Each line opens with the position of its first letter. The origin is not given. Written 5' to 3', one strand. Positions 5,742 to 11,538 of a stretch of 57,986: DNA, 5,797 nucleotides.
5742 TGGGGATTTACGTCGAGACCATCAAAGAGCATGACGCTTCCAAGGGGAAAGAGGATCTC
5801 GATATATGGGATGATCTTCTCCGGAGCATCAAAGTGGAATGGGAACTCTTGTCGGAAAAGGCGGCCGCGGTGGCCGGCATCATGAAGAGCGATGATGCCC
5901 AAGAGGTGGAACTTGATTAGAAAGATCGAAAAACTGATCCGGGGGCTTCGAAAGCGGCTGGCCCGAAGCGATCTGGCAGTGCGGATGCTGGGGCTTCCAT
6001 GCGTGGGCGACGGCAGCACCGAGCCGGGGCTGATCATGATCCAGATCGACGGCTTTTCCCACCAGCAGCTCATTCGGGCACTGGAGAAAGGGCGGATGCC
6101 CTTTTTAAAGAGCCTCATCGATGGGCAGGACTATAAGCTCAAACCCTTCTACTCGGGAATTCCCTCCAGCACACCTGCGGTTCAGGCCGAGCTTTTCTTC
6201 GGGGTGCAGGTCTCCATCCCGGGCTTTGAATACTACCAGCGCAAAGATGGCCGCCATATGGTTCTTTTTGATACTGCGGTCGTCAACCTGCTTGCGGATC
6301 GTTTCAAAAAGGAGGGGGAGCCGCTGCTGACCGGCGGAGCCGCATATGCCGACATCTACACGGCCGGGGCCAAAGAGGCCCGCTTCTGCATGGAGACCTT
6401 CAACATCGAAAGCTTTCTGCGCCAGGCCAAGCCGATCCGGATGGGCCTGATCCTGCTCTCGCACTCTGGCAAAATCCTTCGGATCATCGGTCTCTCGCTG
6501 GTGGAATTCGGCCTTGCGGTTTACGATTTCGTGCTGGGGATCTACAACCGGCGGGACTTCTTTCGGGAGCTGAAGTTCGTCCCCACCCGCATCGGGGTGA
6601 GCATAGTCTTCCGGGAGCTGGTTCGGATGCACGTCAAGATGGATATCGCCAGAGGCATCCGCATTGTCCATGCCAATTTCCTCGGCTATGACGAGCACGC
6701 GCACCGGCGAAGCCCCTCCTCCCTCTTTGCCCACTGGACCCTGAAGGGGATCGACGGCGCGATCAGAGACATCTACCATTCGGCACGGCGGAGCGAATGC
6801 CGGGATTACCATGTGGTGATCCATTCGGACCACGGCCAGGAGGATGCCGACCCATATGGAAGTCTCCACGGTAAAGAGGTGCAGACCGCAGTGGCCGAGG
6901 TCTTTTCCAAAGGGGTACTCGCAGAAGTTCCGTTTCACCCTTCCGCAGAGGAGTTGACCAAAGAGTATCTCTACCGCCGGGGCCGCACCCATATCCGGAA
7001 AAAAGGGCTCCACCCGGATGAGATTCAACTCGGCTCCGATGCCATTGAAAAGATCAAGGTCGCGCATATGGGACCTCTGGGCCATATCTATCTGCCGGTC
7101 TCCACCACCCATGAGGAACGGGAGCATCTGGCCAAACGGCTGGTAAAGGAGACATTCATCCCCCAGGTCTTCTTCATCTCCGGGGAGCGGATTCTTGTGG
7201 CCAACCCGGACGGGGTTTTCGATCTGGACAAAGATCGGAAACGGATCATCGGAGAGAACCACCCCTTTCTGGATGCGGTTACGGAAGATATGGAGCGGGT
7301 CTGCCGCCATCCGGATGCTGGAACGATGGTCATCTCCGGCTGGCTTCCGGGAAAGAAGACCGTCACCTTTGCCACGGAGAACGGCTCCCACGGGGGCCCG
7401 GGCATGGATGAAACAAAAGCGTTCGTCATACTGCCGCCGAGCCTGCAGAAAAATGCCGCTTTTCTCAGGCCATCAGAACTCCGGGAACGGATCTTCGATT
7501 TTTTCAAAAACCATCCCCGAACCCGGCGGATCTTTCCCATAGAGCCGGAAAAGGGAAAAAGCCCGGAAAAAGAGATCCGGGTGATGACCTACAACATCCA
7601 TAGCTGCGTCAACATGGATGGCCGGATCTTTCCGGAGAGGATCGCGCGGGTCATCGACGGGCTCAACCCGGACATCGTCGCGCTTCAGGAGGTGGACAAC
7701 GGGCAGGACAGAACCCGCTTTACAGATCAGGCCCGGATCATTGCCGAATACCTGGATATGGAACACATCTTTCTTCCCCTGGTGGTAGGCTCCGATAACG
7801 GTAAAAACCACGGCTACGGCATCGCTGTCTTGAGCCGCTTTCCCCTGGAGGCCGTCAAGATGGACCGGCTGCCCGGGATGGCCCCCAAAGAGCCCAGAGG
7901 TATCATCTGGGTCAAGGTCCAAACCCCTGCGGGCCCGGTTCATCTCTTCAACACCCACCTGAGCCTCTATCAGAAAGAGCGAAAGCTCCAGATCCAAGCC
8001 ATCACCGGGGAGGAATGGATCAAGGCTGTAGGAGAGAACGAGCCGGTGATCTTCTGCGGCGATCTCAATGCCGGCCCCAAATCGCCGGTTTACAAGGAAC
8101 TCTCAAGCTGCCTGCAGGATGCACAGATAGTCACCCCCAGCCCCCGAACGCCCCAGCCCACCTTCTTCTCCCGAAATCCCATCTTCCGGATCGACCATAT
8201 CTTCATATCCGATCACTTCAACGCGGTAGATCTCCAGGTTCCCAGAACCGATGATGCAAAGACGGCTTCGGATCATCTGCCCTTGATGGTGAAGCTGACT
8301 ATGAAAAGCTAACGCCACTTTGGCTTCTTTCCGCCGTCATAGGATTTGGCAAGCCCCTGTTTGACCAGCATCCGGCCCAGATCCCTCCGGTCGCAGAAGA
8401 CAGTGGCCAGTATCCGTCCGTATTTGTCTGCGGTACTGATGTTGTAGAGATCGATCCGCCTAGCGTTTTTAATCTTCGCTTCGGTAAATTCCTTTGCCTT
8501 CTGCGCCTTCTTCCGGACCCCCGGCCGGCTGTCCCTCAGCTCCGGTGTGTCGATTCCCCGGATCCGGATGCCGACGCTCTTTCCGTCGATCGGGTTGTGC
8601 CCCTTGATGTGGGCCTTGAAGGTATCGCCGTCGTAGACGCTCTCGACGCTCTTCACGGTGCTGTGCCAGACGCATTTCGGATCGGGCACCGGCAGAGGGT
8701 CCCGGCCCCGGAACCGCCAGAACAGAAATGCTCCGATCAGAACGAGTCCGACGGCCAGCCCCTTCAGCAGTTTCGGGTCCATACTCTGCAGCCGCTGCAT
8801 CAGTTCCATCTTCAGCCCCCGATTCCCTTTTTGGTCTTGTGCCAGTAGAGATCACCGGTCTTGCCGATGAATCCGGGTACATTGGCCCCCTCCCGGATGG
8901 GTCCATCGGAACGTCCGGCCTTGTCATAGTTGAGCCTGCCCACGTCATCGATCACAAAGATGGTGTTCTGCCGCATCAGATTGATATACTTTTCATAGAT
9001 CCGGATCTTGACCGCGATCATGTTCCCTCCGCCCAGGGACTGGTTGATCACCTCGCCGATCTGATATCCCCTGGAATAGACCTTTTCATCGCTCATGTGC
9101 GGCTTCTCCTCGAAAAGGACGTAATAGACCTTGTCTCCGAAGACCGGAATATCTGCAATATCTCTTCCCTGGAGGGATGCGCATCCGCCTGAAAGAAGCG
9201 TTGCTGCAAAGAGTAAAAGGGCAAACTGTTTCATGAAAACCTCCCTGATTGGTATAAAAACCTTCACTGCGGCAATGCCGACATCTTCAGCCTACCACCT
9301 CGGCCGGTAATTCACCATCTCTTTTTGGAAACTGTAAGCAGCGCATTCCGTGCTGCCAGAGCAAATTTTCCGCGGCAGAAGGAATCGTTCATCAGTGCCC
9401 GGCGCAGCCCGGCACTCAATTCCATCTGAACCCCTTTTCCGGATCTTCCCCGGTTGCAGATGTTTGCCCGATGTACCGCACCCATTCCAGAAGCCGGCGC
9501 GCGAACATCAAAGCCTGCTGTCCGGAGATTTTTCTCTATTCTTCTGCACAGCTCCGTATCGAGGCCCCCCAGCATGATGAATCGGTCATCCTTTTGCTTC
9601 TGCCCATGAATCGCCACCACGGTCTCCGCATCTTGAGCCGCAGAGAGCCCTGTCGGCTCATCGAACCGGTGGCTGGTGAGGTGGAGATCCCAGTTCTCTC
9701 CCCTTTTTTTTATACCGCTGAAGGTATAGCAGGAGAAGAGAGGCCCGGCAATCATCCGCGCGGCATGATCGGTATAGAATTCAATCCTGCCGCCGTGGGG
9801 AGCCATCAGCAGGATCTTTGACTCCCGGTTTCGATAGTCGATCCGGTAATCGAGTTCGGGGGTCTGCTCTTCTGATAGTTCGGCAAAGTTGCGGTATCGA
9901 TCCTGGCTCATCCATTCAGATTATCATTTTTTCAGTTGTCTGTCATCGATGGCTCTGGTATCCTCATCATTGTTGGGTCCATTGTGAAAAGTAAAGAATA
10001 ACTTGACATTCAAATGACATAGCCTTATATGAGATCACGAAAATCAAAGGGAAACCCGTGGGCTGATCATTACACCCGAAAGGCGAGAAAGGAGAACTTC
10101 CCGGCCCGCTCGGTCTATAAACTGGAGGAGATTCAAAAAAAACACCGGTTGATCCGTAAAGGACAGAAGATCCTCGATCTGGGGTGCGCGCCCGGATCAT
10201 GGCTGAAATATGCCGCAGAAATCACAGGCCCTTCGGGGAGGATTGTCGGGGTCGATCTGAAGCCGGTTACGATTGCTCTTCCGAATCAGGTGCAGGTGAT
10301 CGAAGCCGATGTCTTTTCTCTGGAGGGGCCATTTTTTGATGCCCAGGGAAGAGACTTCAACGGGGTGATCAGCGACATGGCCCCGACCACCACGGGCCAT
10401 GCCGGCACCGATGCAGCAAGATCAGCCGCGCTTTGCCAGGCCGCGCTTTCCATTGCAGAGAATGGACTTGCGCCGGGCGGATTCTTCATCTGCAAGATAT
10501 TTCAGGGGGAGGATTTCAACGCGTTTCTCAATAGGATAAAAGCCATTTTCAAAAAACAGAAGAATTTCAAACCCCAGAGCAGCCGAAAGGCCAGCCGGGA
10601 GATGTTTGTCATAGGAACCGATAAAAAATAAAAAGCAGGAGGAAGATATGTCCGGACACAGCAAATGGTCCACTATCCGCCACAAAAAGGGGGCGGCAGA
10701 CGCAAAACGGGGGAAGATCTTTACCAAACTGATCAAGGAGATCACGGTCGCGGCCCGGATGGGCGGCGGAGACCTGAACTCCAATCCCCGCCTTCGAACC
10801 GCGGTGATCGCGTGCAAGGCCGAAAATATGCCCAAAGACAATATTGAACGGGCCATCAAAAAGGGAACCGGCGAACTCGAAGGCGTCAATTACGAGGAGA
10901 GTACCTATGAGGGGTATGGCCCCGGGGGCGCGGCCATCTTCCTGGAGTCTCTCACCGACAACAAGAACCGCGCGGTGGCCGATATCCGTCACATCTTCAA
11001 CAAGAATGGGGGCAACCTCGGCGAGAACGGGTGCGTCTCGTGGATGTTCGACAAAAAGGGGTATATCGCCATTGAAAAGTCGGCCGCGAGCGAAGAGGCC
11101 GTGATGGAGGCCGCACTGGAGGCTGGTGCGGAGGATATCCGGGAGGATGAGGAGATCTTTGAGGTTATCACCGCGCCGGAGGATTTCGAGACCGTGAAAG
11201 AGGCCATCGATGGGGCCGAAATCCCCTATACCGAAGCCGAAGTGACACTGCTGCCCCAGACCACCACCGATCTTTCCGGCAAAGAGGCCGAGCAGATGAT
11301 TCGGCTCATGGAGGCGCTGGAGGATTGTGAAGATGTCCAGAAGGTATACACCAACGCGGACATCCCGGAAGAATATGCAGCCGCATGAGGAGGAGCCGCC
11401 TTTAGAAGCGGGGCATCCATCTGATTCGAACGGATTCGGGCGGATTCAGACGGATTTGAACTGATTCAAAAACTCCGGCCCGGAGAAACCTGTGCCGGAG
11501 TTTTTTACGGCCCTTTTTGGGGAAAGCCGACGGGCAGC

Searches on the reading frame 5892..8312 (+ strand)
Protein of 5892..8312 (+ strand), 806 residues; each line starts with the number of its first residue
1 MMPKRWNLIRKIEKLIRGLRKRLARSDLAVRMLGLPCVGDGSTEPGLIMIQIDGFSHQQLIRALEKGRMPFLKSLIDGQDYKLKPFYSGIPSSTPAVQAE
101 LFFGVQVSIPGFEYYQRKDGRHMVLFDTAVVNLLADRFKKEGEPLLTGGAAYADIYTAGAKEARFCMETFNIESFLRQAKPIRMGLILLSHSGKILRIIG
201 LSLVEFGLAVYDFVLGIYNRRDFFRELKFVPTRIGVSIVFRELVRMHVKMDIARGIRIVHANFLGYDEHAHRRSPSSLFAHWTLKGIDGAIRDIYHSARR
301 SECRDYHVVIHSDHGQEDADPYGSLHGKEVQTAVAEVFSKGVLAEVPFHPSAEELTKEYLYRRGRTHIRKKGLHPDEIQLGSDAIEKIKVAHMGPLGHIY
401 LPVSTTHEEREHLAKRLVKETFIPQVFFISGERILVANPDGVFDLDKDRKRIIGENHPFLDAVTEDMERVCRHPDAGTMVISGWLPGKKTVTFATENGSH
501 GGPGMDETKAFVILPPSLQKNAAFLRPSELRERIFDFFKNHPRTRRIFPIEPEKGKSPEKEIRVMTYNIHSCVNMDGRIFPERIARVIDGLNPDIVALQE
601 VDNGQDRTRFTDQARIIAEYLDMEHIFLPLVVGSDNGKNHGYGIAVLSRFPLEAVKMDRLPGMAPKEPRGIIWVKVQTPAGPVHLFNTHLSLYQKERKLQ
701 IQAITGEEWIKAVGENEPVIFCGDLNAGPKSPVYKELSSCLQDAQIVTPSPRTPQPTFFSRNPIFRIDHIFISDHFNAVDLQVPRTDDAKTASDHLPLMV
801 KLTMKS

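Call 27: search_protein_families(library=pfam, proteins=[window:5892-8312:+], max_evalue=0.00001)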
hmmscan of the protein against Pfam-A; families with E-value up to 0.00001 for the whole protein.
window:5892-8312:+ (806 aa): 3 families
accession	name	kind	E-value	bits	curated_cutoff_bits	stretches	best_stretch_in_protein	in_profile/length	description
PF03372.29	Exo_endo_phos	-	5.1e-28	98.7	24.5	1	565-795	1-225/225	Endonuclease/Exonuclease/phosphatase family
PF23226.1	Exo_endo_phos_PGAP2IP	-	3.5e-08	33.5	27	1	560-737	2-170/239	PGAP2IP, C-terminal nuclease-like domain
PF01663.27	Phosphodiest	-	5.3e-07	30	23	0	254-327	158-232/342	Type I phosphodiesterase / nucleotide pyrophosphatase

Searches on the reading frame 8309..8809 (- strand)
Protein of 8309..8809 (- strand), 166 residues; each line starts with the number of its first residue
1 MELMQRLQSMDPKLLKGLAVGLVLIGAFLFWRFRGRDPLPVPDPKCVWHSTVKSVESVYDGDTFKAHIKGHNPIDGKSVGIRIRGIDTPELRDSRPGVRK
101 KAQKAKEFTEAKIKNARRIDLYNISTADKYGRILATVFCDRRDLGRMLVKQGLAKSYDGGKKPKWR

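Call 27: search_protein_families(library=pfam, proteins=[window:8309-8809:-], max_evalue=0.00001)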
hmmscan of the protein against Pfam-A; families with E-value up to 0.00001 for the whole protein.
window:8309-8809:- (166 aa): 1 family
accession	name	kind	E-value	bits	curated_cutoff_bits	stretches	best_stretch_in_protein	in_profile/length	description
PF00565.23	SNase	-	7e-14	52.6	21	1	81-158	2-78/107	Staphylococcal nuclease homologue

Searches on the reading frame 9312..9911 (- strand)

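Call 27: search_protein_families(library=pfam, proteins=[window:9312-9911:-], max_evalue=0.00001)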
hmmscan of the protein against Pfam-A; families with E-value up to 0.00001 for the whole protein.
window:9312-9911:- (199 aa): 1 family
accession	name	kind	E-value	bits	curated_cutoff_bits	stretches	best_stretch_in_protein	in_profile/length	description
PF05908.16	Gamma_PGA_hydro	-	2.1e-53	181.1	22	1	6-180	1-175/191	Poly-gamma-glutamate hydrolase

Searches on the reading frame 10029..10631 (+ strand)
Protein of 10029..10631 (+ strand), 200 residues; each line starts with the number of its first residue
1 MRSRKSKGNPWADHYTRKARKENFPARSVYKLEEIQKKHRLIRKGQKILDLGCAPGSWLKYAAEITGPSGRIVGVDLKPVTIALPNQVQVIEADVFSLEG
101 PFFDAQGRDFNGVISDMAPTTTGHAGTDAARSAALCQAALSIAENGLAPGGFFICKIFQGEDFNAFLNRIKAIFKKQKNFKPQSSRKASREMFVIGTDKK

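Call 27: search_protein_families(library=pfam, proteins=[window:10029-10631:+], max_evalue=0.00001)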
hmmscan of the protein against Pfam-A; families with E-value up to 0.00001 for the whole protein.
window:10029-10631:+ (200 aa): 2 families
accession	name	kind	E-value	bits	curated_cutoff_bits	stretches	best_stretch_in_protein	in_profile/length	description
PF01728.25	FtsJ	-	6.7e-47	160.2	24.1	1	25-198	2-180/181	FtsJ-like methyltransferase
PF13847.12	Methyltransf_31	-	1.1e-07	32.1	27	1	42-159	1-113/145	Methyltransferase domain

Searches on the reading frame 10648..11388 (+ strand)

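Call 27: search_protein_families(library=pfam, proteins=[window:10648-11388:+], max_evalue=0.00001)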
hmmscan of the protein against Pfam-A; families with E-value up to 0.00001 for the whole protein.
window:10648-11388:+ (246 aa): 2 families
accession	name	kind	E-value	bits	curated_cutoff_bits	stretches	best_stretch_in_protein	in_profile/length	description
PF01709.26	Transcrip_reg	-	6.4e-64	214.9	27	1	82-237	1-160/160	TACO1/YebC second and third domain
PF20772.2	TACO1_YebC_N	-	6.5e-36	123.1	36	1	5-76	1-73/73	TACO1/YebC protein N-terminal domain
